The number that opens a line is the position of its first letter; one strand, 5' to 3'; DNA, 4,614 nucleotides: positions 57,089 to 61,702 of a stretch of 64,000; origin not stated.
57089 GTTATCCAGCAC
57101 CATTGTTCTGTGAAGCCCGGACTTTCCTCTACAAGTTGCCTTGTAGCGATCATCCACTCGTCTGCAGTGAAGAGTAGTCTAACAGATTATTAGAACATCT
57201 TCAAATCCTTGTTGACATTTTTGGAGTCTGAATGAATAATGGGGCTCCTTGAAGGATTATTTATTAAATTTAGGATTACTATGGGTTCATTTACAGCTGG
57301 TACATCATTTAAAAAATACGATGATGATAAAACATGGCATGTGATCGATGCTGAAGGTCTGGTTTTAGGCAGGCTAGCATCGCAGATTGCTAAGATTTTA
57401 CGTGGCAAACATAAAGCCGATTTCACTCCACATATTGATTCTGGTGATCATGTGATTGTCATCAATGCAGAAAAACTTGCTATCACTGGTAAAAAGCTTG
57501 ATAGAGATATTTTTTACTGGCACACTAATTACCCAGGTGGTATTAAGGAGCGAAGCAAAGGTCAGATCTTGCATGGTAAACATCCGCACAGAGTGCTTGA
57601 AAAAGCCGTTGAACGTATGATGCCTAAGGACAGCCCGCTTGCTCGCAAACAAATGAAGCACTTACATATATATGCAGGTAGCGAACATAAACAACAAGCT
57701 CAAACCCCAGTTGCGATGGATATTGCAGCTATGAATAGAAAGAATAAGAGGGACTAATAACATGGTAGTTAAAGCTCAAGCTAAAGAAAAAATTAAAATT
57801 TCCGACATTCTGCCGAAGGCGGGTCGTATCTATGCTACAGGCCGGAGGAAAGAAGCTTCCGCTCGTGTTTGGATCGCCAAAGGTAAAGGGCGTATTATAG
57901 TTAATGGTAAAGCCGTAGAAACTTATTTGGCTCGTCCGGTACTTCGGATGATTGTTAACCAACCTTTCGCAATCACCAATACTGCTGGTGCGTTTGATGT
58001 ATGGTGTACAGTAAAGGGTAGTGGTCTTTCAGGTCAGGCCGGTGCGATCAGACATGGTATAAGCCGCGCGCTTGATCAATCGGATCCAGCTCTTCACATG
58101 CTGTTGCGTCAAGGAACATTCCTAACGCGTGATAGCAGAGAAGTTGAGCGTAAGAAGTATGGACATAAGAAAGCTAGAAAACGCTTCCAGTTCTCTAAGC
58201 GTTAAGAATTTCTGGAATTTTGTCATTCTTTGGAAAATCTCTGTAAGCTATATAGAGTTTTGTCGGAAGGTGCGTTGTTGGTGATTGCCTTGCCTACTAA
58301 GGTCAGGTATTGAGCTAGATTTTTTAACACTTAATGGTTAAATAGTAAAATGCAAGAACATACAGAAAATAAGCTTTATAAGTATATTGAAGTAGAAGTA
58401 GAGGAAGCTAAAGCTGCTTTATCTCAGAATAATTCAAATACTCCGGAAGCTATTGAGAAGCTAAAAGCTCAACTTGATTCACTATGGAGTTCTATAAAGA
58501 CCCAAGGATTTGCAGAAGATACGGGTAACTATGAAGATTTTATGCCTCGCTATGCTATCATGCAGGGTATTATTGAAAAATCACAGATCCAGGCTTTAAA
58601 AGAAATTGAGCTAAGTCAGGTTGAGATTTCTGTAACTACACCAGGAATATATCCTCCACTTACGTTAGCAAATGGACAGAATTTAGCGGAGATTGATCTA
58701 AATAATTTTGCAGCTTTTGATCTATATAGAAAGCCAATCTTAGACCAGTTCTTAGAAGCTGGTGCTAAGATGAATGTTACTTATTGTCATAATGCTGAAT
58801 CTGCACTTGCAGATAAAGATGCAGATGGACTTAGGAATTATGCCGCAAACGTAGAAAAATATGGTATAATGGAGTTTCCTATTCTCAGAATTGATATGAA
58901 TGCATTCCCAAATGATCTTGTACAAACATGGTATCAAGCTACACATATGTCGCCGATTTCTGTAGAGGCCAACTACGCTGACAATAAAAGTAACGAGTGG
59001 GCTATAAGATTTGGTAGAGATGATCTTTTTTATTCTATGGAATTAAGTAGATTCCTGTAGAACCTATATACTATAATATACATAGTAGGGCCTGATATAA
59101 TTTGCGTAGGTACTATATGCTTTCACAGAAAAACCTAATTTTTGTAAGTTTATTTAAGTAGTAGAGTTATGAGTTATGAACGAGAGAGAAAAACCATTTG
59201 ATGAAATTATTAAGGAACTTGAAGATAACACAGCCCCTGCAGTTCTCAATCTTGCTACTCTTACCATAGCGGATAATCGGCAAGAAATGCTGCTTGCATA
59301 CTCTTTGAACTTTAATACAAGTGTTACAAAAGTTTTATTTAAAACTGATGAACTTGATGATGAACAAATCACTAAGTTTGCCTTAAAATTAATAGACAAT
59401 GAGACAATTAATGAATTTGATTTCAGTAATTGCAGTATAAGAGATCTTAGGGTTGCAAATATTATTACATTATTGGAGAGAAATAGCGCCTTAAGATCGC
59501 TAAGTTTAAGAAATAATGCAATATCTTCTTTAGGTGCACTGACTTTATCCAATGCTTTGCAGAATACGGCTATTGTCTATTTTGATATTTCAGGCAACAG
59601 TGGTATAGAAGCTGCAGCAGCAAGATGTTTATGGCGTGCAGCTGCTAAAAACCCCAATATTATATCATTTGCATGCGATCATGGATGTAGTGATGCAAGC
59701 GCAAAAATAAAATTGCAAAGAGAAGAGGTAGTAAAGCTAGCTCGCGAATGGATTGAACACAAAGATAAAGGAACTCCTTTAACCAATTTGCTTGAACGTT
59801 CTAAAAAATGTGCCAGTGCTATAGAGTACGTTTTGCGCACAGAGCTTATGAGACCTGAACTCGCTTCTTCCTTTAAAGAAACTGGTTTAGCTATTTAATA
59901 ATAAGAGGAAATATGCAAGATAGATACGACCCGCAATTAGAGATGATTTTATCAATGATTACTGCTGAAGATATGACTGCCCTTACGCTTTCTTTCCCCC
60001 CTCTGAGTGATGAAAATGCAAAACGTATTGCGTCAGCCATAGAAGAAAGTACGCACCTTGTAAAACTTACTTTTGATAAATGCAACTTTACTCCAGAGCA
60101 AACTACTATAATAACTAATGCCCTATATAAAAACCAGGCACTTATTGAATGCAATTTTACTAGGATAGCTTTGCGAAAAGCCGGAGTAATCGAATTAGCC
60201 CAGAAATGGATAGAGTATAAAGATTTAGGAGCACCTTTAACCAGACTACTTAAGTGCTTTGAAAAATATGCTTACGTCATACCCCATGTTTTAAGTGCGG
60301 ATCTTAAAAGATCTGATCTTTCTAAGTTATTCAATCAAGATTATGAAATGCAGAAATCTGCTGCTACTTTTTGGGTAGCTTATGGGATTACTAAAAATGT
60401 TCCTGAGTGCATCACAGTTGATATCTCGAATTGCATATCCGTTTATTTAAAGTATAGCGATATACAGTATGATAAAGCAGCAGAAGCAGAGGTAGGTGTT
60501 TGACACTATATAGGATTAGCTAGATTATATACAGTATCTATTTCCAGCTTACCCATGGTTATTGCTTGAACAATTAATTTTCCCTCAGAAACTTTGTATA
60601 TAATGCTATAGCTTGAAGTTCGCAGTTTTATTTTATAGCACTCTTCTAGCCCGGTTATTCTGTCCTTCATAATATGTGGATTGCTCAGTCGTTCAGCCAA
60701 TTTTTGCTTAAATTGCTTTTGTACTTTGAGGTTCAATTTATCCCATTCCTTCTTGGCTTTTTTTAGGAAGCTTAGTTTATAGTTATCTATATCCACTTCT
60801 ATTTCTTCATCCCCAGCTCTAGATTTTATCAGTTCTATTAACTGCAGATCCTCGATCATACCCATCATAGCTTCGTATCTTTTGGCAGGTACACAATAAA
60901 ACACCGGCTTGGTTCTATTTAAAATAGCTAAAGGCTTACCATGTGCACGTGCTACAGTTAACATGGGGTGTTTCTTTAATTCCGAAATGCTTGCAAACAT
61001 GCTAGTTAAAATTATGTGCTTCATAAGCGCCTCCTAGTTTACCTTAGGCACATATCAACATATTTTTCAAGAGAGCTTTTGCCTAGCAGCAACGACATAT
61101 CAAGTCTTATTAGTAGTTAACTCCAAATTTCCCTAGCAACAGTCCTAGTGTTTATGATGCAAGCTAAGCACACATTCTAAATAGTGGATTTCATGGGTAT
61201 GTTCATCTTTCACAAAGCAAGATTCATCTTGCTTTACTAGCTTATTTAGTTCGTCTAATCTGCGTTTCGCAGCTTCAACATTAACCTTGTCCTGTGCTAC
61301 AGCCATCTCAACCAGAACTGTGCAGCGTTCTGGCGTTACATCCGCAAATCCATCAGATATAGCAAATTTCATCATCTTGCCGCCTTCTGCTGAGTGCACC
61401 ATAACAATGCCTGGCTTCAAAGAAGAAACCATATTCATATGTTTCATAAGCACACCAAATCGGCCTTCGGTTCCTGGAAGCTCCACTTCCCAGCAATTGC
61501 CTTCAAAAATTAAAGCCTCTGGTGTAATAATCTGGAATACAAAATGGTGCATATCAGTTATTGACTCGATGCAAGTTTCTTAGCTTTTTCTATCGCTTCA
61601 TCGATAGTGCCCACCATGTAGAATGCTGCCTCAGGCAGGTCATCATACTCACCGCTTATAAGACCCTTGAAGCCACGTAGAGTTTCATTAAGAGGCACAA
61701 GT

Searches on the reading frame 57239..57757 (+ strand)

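Call 78: search_protein_families(library=pfam, proteins=[window:57239-57757:+])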
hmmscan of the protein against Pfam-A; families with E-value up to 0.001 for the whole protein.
window:57239-57757:+ (172 aa): 1 family
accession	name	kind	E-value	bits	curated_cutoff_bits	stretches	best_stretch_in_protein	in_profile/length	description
PF00572.24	Ribosomal_L13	-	3.2e-45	153.5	23.8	1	31-151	1-119/119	Ribosomal protein L13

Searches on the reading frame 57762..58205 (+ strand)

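Call 78: search_protein_families(library=pfam, proteins=[window:57762-58205:+])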
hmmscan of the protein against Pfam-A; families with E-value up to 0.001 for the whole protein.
window:57762-58205:+ (147 aa): 1 family
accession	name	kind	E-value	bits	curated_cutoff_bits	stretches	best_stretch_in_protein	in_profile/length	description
PF00380.25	Ribosomal_S9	-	3.4e-47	160.3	22.5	1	27-147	1-121/121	Ribosomal protein S9/S16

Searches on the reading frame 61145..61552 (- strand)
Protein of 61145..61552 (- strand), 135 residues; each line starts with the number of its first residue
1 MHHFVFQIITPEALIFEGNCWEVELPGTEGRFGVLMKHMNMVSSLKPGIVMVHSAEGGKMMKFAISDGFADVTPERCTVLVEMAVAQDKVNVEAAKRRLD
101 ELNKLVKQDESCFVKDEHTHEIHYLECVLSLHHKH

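Call 78: search_protein_families(library=pfam, proteins=[window:61145-61552:-])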
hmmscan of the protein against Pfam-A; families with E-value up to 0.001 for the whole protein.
window:61145-61552:- (135 aa): 1 family
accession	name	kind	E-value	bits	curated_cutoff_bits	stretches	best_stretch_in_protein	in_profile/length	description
PF02823.21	ATP-synt_DE_N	-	5.6e-22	78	27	1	6-84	3-80/80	ATP synthase, Delta/Epsilon chain, beta-sandwich domain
